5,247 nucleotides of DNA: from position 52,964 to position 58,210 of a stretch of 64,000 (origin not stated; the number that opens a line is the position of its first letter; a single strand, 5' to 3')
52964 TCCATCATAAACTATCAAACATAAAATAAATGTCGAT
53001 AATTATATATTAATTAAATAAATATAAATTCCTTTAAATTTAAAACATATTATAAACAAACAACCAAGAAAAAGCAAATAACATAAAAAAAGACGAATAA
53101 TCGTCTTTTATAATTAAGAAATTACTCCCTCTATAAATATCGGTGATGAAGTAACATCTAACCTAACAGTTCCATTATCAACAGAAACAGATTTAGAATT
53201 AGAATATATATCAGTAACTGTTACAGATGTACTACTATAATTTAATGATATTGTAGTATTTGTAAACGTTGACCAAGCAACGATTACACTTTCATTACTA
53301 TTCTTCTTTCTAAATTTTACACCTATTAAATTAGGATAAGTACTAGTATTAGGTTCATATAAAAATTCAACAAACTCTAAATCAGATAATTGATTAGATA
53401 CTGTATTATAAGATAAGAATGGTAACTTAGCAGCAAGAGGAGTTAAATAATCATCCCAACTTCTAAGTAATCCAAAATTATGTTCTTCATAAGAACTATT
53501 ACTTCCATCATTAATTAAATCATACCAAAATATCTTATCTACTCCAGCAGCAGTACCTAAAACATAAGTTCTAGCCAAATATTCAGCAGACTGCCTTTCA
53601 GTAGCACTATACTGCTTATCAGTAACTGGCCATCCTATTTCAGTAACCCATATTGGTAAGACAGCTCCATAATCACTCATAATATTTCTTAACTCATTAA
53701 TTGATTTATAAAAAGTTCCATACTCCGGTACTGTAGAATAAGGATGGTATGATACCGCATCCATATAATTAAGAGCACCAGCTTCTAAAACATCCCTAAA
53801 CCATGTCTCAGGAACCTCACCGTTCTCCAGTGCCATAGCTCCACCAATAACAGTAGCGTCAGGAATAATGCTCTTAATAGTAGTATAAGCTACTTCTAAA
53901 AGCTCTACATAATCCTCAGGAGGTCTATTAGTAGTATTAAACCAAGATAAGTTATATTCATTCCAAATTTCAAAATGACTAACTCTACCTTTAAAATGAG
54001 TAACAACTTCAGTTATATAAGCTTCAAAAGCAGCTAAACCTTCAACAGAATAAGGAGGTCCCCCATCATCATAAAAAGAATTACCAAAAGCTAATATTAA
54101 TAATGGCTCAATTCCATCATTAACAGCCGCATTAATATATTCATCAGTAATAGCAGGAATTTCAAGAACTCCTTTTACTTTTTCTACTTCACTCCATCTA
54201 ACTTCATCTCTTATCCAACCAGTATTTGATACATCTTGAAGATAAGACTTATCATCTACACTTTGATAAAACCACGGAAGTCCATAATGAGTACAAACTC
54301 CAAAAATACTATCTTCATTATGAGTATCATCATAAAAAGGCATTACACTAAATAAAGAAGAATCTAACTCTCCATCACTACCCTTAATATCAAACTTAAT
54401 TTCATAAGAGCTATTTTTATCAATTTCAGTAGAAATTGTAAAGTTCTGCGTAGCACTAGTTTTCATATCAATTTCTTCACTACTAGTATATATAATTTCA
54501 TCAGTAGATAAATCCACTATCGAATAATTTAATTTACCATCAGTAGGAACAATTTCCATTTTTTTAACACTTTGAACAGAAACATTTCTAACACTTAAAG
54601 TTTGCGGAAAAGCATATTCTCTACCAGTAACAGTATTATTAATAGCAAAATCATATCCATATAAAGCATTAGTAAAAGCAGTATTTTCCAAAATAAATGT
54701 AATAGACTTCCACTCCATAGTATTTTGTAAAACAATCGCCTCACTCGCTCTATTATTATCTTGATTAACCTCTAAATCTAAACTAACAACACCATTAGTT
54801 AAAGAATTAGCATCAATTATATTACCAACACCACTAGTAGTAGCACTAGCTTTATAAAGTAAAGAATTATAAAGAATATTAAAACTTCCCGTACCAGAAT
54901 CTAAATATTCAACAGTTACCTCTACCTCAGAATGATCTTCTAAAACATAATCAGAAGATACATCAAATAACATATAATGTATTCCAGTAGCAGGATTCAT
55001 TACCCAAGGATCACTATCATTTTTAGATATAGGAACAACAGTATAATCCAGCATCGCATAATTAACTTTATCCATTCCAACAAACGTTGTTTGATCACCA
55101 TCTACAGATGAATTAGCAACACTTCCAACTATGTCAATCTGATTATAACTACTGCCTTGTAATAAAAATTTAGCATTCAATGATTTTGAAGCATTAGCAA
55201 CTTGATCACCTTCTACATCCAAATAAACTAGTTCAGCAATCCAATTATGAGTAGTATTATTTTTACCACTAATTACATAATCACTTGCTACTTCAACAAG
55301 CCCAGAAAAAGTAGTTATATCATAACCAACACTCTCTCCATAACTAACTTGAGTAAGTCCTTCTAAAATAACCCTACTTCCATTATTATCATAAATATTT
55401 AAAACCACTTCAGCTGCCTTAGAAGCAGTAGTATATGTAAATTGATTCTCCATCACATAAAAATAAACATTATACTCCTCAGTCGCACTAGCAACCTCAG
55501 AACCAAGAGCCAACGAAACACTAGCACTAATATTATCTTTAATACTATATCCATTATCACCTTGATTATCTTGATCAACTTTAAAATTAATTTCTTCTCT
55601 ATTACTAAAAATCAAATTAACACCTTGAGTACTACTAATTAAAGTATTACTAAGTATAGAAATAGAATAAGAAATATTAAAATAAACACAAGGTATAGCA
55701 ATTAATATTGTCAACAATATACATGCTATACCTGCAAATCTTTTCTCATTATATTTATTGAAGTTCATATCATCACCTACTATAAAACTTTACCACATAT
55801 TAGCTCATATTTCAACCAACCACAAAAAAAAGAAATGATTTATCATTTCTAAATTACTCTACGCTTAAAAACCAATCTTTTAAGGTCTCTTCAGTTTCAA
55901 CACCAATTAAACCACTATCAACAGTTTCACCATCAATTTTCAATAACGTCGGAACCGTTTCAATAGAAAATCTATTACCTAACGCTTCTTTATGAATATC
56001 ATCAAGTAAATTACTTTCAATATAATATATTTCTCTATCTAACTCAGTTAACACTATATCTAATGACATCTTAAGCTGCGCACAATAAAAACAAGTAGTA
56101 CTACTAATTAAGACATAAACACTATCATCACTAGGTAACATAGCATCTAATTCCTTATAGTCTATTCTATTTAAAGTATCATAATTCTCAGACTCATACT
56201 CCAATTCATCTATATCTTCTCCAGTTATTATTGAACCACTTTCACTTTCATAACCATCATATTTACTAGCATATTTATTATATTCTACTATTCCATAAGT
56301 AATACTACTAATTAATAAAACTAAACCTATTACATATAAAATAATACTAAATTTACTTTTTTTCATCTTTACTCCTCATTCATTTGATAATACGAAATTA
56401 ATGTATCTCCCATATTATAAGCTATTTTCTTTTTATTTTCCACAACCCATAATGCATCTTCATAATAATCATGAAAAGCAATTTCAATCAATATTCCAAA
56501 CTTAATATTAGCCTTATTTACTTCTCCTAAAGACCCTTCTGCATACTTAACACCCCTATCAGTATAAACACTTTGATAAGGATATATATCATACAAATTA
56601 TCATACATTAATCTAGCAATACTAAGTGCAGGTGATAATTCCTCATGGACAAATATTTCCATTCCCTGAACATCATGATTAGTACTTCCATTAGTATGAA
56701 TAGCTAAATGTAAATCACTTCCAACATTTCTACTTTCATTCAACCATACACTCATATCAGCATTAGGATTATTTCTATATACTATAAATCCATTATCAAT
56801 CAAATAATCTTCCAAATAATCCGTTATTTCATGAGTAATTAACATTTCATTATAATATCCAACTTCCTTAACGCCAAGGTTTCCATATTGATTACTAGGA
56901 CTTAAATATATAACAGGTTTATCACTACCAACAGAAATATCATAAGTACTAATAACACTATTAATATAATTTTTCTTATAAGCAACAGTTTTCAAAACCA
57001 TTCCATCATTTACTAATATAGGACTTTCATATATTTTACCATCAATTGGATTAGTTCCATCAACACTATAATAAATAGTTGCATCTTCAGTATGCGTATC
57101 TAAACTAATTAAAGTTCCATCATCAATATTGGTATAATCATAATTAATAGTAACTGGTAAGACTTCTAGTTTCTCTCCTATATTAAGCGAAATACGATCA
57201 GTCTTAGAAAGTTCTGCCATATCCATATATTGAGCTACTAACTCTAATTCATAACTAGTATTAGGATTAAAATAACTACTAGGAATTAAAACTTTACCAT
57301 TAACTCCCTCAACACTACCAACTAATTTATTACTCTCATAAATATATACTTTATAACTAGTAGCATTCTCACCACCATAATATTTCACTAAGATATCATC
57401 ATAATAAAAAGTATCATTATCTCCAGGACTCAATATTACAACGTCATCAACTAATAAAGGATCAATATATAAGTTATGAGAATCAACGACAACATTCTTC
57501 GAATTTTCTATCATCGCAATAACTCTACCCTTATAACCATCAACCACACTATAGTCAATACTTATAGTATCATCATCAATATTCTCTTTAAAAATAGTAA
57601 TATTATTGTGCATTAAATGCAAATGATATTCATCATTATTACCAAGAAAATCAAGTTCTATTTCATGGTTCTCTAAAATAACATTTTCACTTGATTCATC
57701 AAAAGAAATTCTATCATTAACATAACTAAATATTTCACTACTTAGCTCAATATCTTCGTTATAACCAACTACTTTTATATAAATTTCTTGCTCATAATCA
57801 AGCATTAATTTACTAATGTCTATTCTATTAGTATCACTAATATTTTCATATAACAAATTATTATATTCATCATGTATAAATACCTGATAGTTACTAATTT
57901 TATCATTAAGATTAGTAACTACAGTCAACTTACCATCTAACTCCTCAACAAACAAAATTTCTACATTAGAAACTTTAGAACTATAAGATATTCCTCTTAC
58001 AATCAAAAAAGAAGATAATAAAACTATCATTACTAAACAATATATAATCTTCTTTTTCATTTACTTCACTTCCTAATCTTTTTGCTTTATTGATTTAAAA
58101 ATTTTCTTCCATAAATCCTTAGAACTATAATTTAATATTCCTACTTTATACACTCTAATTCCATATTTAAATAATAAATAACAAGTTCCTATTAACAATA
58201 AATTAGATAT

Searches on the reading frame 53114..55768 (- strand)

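Call 79: search_protein_families(library=pfam, proteins=[window:53114-55768:-], max_evalue=0.001)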
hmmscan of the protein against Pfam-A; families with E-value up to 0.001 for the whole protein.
window:53114-55768:- (884 aa): 2 families
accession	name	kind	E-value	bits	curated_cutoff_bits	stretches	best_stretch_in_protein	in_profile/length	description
PF11790.14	Glyco_hydro_cc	-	7.7e-08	32.6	21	1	601-762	71-221/237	Glycosyl hydrolase catalytic core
PF01229.23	Glyco_hydro_39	-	2.9e-05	23.5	26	1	585-688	131-237/472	Glycosyl hydrolases family 39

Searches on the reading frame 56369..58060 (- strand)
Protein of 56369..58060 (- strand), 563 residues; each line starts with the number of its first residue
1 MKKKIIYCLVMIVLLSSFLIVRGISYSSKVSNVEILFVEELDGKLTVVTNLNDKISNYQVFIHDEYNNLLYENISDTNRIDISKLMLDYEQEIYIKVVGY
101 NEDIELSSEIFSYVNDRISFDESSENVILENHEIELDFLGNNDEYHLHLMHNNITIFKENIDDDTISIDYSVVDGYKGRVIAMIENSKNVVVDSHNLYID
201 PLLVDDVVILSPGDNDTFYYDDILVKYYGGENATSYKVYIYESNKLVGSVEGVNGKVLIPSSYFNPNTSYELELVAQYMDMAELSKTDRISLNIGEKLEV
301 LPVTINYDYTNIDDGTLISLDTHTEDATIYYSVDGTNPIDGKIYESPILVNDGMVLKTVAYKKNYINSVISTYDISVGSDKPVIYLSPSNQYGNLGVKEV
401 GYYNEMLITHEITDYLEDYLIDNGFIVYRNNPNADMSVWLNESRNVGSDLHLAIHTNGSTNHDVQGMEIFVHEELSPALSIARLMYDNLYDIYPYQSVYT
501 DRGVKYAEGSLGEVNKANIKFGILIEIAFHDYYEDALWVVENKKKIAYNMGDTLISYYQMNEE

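Call 79: search_protein_families(library=pfam, proteins=[window:56369-58060:-], max_evalue=0.001)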
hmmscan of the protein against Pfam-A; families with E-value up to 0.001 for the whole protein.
window:56369-58060:- (563 aa): 3 families
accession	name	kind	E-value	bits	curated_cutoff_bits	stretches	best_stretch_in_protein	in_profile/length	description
PF13287.12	Fn3_assoc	-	6e-12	45.9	23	1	318-373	1-57/59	Fn3 associated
PF01520.23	Amidase_3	-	4.7e-11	43.5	27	1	393-548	13-166/174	N-acetylmuramoyl-L-alanine amidase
PF13290.12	CHB_HEX_C_1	-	5.5e-10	39.5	22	1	313-371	7-66/67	Chitobiase/beta-hexosaminidase C-terminal domain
